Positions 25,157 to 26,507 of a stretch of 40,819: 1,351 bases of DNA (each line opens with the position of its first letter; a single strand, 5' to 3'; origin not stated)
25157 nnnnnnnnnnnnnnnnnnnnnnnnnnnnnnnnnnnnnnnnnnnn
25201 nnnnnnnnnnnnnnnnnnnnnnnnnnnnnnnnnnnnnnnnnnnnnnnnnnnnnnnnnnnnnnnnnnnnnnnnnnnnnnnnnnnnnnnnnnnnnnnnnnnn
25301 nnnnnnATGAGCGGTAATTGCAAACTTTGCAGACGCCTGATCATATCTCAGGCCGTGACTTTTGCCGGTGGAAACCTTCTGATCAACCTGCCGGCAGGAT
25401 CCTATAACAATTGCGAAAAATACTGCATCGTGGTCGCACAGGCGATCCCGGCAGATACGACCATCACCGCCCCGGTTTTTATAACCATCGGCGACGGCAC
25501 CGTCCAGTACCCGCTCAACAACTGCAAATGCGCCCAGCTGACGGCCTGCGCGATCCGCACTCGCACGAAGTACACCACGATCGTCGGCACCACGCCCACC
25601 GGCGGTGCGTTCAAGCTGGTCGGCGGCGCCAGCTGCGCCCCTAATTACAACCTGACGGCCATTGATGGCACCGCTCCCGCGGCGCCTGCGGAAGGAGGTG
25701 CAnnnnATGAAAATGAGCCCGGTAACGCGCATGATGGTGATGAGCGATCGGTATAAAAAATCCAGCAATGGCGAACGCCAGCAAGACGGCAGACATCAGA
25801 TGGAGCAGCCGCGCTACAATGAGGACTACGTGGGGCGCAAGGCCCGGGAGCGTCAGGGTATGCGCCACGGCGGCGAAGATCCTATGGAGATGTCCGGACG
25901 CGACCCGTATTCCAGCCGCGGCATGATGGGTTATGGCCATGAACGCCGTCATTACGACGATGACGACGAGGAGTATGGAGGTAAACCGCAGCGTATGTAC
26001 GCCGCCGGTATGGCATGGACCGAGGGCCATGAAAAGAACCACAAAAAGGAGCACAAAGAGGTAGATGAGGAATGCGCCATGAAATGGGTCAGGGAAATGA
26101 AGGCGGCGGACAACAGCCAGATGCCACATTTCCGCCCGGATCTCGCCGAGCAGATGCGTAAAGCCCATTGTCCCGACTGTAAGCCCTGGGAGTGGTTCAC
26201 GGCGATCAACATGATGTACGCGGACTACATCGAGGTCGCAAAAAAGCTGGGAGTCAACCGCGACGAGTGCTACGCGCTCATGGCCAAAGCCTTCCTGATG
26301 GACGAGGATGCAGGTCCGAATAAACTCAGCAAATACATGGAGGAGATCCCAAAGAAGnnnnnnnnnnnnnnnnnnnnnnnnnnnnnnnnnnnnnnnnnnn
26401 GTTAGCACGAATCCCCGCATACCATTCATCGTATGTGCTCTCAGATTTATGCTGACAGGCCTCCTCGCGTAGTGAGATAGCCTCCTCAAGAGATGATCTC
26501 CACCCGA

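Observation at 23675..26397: Self-contained five-gene operon of low-complexity Q/P-, Gly/Cys- and His/acidic-rich proteins with no recognisable enzymatic motif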

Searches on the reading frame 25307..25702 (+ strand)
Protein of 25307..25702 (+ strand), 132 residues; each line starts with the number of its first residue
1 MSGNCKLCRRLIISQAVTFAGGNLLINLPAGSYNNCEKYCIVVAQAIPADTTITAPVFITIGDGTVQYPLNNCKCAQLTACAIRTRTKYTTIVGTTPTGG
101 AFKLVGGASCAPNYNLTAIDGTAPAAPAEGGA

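Call 4: search_protein_families(library=pfam, proteins=[window:25307-25702:+], max_evalue=1)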
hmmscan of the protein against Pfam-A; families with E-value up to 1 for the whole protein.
window:25307-25702:+ (132 aa): 0 families

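Call 5: search_protein_families(library=phrogs, proteins=[window:25307-25702:+], max_evalue=1)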
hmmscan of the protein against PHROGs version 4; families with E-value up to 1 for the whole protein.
window:25307-25702:+ (132 aa): 2 families
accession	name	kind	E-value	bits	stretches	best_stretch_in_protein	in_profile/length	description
phrog_31654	-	unknown function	0.0069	17.3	1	15-71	27-87/141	-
phrog_36614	-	unknown function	0.034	14.9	1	26-89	83-146/155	-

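Call 6: search_protein_families(library=ncbifam, proteins=[window:25307-25702:+], max_evalue=1)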
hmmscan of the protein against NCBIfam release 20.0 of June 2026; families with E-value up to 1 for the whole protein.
window:25307-25702:+ (132 aa): 2 families
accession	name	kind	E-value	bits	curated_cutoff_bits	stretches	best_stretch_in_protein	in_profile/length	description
NF058613.1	OMPAssmBamADein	equivalog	0.029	12.3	1050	1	80-121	722-763/857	outer membrane protein assembly factor BamA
NF038221.1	IcmJ_DotN_IVB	equivalog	0.062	12.8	100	1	4-53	76-127/205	type IVB secretion system protein IcmJDotN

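Call 24: find_homologous_proteins(query=window:25307-25702:+, max_evalue=0.001)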
Query window:25307-25702:+ (132 aa): 4356 proteins with E <= 0.001 among 4392 candidates; the best 120 are listed.
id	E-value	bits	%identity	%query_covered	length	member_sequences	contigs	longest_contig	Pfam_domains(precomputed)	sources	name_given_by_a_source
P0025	2.7e-78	279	97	100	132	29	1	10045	-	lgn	-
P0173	2.6e-76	272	95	100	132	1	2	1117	-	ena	-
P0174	5.0e-67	242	97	88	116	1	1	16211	-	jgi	-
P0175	8.0e-67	241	85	100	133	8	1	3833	-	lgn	-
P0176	4.8e-59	216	81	94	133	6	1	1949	-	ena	-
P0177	3.7e-56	207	76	98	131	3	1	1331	-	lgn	-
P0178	1.7e-54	202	77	97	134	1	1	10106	-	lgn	-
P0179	2.1e-54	201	73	97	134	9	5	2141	-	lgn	-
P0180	2.3e-54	201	77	97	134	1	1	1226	-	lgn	-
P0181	2.6e-54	201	74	99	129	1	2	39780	-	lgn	-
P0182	3.4e-54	201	76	88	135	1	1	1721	-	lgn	-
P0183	4.8e-54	200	78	88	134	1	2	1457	-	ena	-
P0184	6.8e-54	200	77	88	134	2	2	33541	-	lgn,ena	-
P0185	8.9e-54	199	77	88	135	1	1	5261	-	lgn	-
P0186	1.1e-53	199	75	97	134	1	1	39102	-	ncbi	-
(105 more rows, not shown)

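Call 27: search_solved_structures(query=A2, max_evalue=10)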
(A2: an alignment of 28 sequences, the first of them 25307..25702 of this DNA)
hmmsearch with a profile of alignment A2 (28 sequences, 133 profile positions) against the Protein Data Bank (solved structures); distinct sequences matched with E-value up to 10: 0.

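Call 31: predict_structure(alignment_id=A2)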
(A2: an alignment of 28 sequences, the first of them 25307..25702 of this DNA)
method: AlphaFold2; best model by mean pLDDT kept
length: 132 residues; sequences in the alignment: 28
mean_pLDDT: 68.7   pTM: 0.65
mean pLDDT of the five models: 68.7, 65.5, 65.1, 59.8, 58.2
residues with pLDDT >= 90: 0; 70-90: 85; 50-70: 18; < 50: 29
segments of 3 or more residues with pLDDT < 50: 1-3, 109-132
pLDDT, mean of each block of 10 residues (from residue 1): 52 83 85 77 73 79 82 83 75 67 66 37 38 37
secondary structure, 60 per line:
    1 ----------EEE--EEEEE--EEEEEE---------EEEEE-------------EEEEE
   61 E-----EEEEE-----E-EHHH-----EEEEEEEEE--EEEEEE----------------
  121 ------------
elements in order: E11-13 E16-20 E23-28 E38-42 E56-61 E67-71 E88-96 E99-104
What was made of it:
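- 25307..25705 (+): P4: 132 aa, an eight-strand beta-sandwich 'knob' with invariant C8, C40 and C110. Occupies interchangeable position 4. AF2 pLDDT is 68.7 (call 31).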

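Call 35: fold_search(model_id=the predicted structure, library=pdb)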
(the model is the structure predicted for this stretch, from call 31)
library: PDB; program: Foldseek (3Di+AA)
matches with E <= 10: 168; with E <= 0.001: 0
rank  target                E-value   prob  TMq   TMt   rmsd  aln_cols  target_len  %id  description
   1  2pi2_D                2.6e-01  0.16  0.24  0.25  10.9        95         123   14  Full-length Replication protein A subunits RPA14 and RPA32 (released 2007-10-16)
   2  2pi2_B                3.4e-01  0.13  0.23  0.24  11.1        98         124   14  Full-length Replication protein A subunits RPA14 and RPA32 (released 2007-10-16)
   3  2z6k_A                3.8e-01  0.14  0.24  0.25  11.3        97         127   13  Crystal structure of full-length human RPA14/32 heterodimer (released 2007-12-04)
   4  3kdf_D                3.8e-01  0.13  0.23  0.25  10.6        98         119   11  X-ray Crystal Structure of the Human Replication Protein A Complex from Wheat Germ Cell Free Expression (released 2009-12-01)
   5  1quq_A                4.3e-01  0.15  0.23  0.25   7.0        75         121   13  COMPLEX OF REPLICATION PROTEIN A SUBUNITS RPA14 AND RPA32 (released 1999-08-13)
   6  2pqa_A                4.3e-01  0.12  0.25  0.25  10.8       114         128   10  Crystal Structure of Full-length Human RPA 14/32 Heterodimer (released 2007-11-13)
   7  3kdf_B                5.4e-01  0.15  0.23  0.24   6.5        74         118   14  X-ray Crystal Structure of the Human Replication Protein A Complex from Wheat Germ Cell Free Expression (released 2009-12-01)
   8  8d0b_C                5.8e-01  0.25  0.33  0.35   6.8        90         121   11  Human CST-DNA polymerase alpha/primase preinitiation complex bound to 4xTEL-foldback template (released 2022-06-22)
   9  9pd4_O                6.5e-01  0.08  0.22  0.16  11.9       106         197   11  NER dual incision complex - DuIM (released 2026-02-18)
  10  2pi2_A                6.9e-01  0.11  0.24  0.24  11.3        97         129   13  Full-length Replication protein A subunits RPA14 and RPA32 (released 2007-10-16)
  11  9b45_2                7.8e-01  0.47  0.42  0.19   4.1        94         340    7  Pseudomonas phage Pa193 baseplate complex and tail fiber (released 2024-10-16)
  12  1l1o_B                7.8e-01  0.09  0.24  0.25  10.8       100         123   12  Structure of the human Replication Protein A (RPA) trimerization core (released 2002-06-05)
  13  8rk2_B                8.3e-01  0.09  0.24  0.26  11.0        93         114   12  Human Replication protein A (RPA; trimeric core) - ssDNA complex (released 2024-04-24)
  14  4gop_B                9.3e-01  0.11  0.22  0.24   7.1        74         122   15  Structure and Conformational Change of a Replication Protein A Heterotrimer Bound to ssDNA (released 2012-11-28)
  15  3e0j_C                9.9e-01  0.11  0.25  0.11   6.4        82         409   15  X-ray structure of the complex of regulatory subunits of human DNA polymerase delta (released 2008-12-16)
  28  4jpb_A                1.7e+00  0.10  0.27  0.27  12.9        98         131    9  The structure of a ternary complex between CheA domains P4 and P5 with CheW and with an unzipped fragment of TM14, a c (released 2013-08-28)
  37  2ch4_A                2.2e+00  0.10  0.28  0.13  11.1        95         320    8  Complex between Bacterial Chemotaxis histidine kinase CheA domains P4 and P5 and receptor-adaptor protein CheW (released 2006-04-18)
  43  3ur1_A                2.3e+00  0.08  0.26  0.14  13.3       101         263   10  The structure of a ternary complex between CheA domains P4 and P5 with CheW and with a truncated fragment of TM14, a c (released 2012-03-07)
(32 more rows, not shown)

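Call 64: search_protein_families(library=padloc, proteins=[window:25307-25702:+], max_evalue=0.1)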
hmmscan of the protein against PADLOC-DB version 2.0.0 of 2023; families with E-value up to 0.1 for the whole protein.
window:25307-25702:+ (132 aa): 0 families

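Call 65: fold_search(model_id=the predicted structure, library=viral)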
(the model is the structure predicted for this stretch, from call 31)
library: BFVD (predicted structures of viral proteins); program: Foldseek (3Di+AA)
matches with E <= 10: 276; with E <= 0.001: 12
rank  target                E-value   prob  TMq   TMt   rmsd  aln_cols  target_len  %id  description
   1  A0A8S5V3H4            3.2e-15  1.00  0.74  0.80   7.3       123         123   54  Uncharacterized protein [Myoviridae sp. ctk6V34]
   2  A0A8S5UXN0            7.7e-10  1.00  0.65  0.65  17.7       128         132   30  Uncharacterized protein [Podoviridae sp. ctW0z17]
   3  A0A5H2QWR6            1.1e-09  1.00  0.63  0.67  15.1       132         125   30  (no name in the UniProt tables at hand)
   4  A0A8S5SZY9            1.0e-07  1.00  0.61  0.72   2.5       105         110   23  Uncharacterized protein [Myoviridae sp. ctWb16]
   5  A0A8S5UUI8            4.0e-07  1.00  0.63  0.50   9.7       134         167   22  Uncharacterized protein [Myoviridae sp. ctP6q2]
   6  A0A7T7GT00            9.4e-05  1.00  0.50  0.09   7.8       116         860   16  (no name in the UniProt tables at hand)
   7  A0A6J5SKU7            2.6e-04  1.00  0.48  0.17   3.3       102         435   22  Uncharacterized protein (Fragment) [uncultured Caudovirales phage]
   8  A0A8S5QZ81            2.9e-04  1.00  0.58  0.62   3.1       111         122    7  Uncharacterized protein [Siphoviridae sp. ctyvQ1]
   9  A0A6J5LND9            3.5e-04  1.00  0.46  0.16   7.5       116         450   21  Uncharacterized protein [uncultured Caudovirales phage]
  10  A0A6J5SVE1            3.7e-04  1.00  0.44  0.13  13.6       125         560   19  Uncharacterized protein (Fragment) [uncultured Caudovirales phage]
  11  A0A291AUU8            8.2e-04  1.00  0.51  0.09   3.6       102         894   20  (no name in the UniProt tables at hand)
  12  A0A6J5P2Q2            9.8e-04  1.00  0.48  0.15  10.4       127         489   16  Uncharacterized protein [uncultured Caudovirales phage]
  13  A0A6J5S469            1.6e-03  1.00  0.47  0.36   6.1       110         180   11  Uncharacterized protein [uncultured Caudovirales phage]
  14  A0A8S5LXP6            1.8e-03  1.00  0.54  0.25   1.8        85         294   16  DUF7841 domain-containing protein [CrAss-like virus sp. ctRQZ5]
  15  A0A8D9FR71            1.9e-03  1.00  0.48  0.09   9.0       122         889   11  Triple helix repeat-containing collagen [uncultured marine phage]
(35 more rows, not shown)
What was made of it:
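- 25307..25705 (+): BFVD matches cover its own family and the C-terminal domains of collagen-repeat, tail-fibre and RBP proteins (call 65).
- On Phage tail fibre / receptor-binding protein: BFVD Foldseek hits to fibre and collagen-repeat proteins have E 1e-3 to 1e-2 and query TM-score 0.43-0.54, from a model of pLDDT 68.7 (calls 31, 65).
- Closest known: Phage fibre and receptor-binding-protein C-terminal knobs. Same: The P4 model superposes on the C-terminal domains of such proteins (BFVD probability 1.0, query TM-score 0.43-0.54; call 65).
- P4 fold (calls 31, 65). The P4 model matches C-terminal domains of collagen-repeat, tail-fibre, RBP and tail-collar proteins in BFVD (call 65).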

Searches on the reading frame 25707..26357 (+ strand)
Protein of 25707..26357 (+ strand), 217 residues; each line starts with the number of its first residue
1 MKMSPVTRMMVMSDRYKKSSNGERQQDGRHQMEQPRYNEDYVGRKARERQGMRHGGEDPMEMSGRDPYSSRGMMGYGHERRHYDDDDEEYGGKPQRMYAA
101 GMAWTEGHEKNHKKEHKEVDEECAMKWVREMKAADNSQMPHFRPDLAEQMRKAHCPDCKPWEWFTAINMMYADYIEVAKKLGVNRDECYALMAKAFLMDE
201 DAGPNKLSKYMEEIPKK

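Call 4: search_protein_families(library=pfam, proteins=[window:25707-26357:+], max_evalue=1)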
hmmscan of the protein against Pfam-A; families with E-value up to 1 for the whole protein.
window:25707-26357:+ (217 aa): 1 family
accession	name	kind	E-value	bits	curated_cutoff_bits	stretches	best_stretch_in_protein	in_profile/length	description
PF25223.1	DUF7841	-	5.4e-21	75.4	25.2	1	107-212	7-114/114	Domain of unknown function (DUF7841)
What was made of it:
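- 25707..26360 (+): P5: 217 aa, with a variable R/M/G/D/E/Y/H-rich disordered half and a C-terminal DUF7841 domain. Occupies interchangeable position 5. Pfam PF25223 at 5.4e-21, above the cut-off (call 4).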

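Call 5: search_protein_families(library=phrogs, proteins=[window:25707-26357:+], max_evalue=1)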
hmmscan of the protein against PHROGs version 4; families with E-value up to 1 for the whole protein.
window:25707-26357:+ (217 aa): 1 family
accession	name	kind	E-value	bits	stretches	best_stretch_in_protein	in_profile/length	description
phrog_25581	-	unknown function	0.17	12.7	1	152-164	17-29/37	-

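Call 6: search_protein_families(library=ncbifam, proteins=[window:25707-26357:+], max_evalue=1)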
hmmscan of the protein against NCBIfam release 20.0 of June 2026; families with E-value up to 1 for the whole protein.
window:25707-26357:+ (217 aa): 0 families

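Call 51: search_dna_similar(query=window:25707-26357:+, collection=phages, mode=protein, max_rows=40, max_evalue=0.001)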
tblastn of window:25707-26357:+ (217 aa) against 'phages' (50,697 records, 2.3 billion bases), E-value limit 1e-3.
Records with a match: 11; places in all: 11; records where one place covers at least 80% of the query: 0.
Best place of each record, by identity: <60% 11.
By first word of the organism name: Bacteriophage 8; uncultured 3.
By host as written in the record: - 11.
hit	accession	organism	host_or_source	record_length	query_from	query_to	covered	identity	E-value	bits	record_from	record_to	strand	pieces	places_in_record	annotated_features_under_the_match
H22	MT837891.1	Bacteriophage sp.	human fecal samples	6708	123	214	42%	44.9%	6e-13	73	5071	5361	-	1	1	record has no annotation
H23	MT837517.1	Bacteriophage sp.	human fecal samples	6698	124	216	43%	40.4%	1e-10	66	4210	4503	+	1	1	record has no annotation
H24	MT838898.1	Bacteriophage sp.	human fecal samples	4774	124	216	43%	39.4%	4e-10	64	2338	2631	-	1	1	record has no annotation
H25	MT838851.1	Bacteriophage sp.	human fecal samples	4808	124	216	43%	38.3%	1e-11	69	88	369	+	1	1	record has no annotation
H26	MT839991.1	Bacteriophage sp.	human fecal samples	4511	124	214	42%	38.5%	2e-9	62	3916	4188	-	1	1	record has no annotation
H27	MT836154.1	Bacteriophage sp.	human fecal samples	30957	124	217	43%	36.2%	1e-8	60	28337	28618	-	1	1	record has no annotation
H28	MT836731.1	Bacteriophage sp.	human fecal samples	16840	124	217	43%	36.2%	2e-8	59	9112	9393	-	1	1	record has no annotation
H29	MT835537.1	Bacteriophage sp.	human fecal samples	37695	162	214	24%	58.2%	9e-8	57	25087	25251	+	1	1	record has no annotation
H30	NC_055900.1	uncultured phage cr125_1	human feces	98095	124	210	40%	32.6%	1e-3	45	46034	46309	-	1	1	RNA polymerase sigma factor/ubiquitin-like protein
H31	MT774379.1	uncultured phage cr118_1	human feces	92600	128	202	35%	34.6%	2e-5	50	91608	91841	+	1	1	hypothetical protein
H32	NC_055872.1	uncultured phage cr118_1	human feces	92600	128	202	35%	34.6%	2e-5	50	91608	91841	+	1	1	hypothetical protein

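Call 64: search_protein_families(library=padloc, proteins=[window:25707-26357:+], max_evalue=0.1)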
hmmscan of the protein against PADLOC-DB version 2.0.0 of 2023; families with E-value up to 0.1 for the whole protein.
window:25707-26357:+ (217 aa): 0 families

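Call 101: search_solved_structures(query=A8, max_evalue=10, show_alignments=2)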
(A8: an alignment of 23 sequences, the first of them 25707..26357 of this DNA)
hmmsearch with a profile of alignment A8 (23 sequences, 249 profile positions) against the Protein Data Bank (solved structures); distinct sequences matched with E-value up to 10: 1.
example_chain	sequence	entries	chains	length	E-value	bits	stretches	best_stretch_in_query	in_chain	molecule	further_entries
3ju7_A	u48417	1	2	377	1.2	12.8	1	97-186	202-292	Putative PLP-dependent aminotransferase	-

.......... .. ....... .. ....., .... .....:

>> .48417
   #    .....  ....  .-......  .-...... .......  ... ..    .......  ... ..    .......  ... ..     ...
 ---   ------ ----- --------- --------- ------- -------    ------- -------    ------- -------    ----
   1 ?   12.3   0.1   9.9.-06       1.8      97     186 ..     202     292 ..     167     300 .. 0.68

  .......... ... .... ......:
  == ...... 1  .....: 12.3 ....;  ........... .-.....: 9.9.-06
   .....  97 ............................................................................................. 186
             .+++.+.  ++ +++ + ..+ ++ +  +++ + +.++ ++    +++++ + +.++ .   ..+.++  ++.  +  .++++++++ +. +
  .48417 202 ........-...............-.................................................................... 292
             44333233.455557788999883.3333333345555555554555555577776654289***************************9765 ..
